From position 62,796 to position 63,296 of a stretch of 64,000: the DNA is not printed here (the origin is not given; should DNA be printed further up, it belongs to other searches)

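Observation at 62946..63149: Secreted 40-residue His/Lys-rich peptide downstream of trmD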

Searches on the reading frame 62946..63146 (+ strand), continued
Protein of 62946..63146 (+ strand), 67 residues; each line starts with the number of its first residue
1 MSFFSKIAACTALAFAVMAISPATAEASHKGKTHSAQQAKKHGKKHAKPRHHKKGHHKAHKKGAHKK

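Call 81: find_encoding_contigs(protein=P0017, flank=3000, max_places=2)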
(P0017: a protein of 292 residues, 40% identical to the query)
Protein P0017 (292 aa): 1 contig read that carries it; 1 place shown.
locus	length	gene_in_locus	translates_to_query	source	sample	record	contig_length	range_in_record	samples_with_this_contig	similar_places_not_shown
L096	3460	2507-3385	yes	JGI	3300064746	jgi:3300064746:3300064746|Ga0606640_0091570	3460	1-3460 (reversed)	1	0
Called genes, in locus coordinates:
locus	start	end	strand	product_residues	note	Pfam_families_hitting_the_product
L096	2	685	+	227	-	?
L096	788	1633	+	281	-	PF04542:Sigma70_r2, PF04545:Sigma70_r4 (weak)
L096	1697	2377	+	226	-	PF01746:tRNA_m1G_MT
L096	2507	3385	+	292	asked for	-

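Call 89: predict_structure(alignment_id=A8)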
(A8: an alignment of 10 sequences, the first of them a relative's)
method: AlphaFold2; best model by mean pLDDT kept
length: 292 residues; sequences in the alignment: 10
mean_pLDDT: 66.4   pTM: 0.54
mean pLDDT of the five models: 66.4, 65.0, 64.7, 61.7, 59.4
residues with pLDDT >= 90: 45; 70-90: 85; 50-70: 86; < 50: 76
segments of 3 or more residues with pLDDT < 50: 1-47, 63-70, 81-88, 117-119, 172-179
pLDDT, mean of each block of 10 residues (from residue 1): 33 42 32 34 48 57 48 52 47 60 60 57 65 71 71 85 79 47 75 88 94 90 89 90 90 93 91 83 60 56
secondary structure, 60 per line:
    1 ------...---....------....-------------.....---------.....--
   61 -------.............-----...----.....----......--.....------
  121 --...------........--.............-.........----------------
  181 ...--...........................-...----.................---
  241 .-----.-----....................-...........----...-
elements in order: H13-16 H23-26 H40-44 E54-58 H68-80 E93-97 E102-107 E110-114 E123-125 E132-139 E142-154 H156-164 H186-212 H221-237 H253-272 E274-284 E289-291

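Call 91: fold_search(model_id=the predicted structure, library=pdb)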
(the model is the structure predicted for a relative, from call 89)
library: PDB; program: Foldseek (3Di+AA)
matches with E <= 10: 475; with E <= 0.001: 0
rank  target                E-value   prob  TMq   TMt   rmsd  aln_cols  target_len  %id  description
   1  1mdc                  3.5e-01  0.15  0.12  0.19  11.0        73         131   14  CRYSTALLIZATION, STRUCTURE DETERMINATION AND LEAST-SQUARES REFINEMENT TO 1.75 ANGSTROMS RESOLUTION OF THE FATTY-ACID-BIN (released 1994-01-31)
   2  6nu9                  3.7e-01  0.07  0.10  0.16  17.8       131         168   18  Crystal Structure of a Zinc-Binding Non-Structural Protein from the Hepatitis E Virus (released 2019-02-13)
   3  8rxc_F                5.0e-01  0.09  0.10  0.09  16.7        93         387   11  RadA helicase from Streptococcus pneumoniae coordinating dsDNA (released 2024-10-30)
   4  9shp_B                5.6e-01  0.04  0.11  0.06  17.9       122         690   20  Cryo-EM structure of the endogeneous MIWI in complex with pachytene piRNA at 3.3A (released 2026-01-21)
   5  5lkm_A                5.9e-01  0.08  0.12  0.10  14.9       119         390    9  RadA bound to dTDP (released 2017-06-07)
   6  1fdq_A                8.5e-01  0.08  0.10  0.17  10.9        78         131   14  CRYSTAL STRUCTURE OF HUMAN BRAIN FATTY ACID BINDING PROTEIN (released 2001-07-25)
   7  4fd0                  9.0e-01  0.12  0.09  0.07  11.6        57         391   12  Crystal structure of a putative cell surface protein (BACCAC_03700) from Bacteroides caccae ATCC 43185 at 2.07 A resolut (released 2012-07-25)
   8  8rod_A                9.0e-01  0.02  0.10  0.08  19.7       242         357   10  Human cohesin SMC1A-HD(shortCC-EQ)/RAD21-C complex - Open/closed P-loop conformation (released 2024-09-11)
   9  3cp3                  9.5e-01  0.06  0.09  0.17  17.7        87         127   14  Crystal structure of conserved protein of unknown function DIP1874 from Corynebacterium diphtheriae (released 2008-04-15)
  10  3e7o_A                1.0e+00  0.07  0.09  0.08  12.6        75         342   11  Crystal Structure of JNK2 (released 2008-09-09)
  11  8p50_A                1.0e+00  0.02  0.11  0.04  18.5       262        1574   11  Photorhabdus luminescens Makes caterpillars floppy (Mcf) toxin with the C-terminal deletion in complex with Arf3 (released 2023-11-01)
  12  6ahq_N                1.1e+00  0.07  0.09  0.22  15.3        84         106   15  Structure of the 40-167 fragment of FliL (released 2019-03-06)
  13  7xgt_A                1.2e+00  0.06  0.12  0.13  11.9       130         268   16  Crystal structure of rice OsRNase ZS1 (released 2023-04-12)
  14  5lkm_C                1.2e+00  0.04  0.11  0.09  20.4       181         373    8  RadA bound to dTDP (released 2017-06-07)
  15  6zga_F                1.4e+00  0.11  0.15  0.07   7.8        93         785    6  COPII on membranes, inner coat (released 2021-02-17)
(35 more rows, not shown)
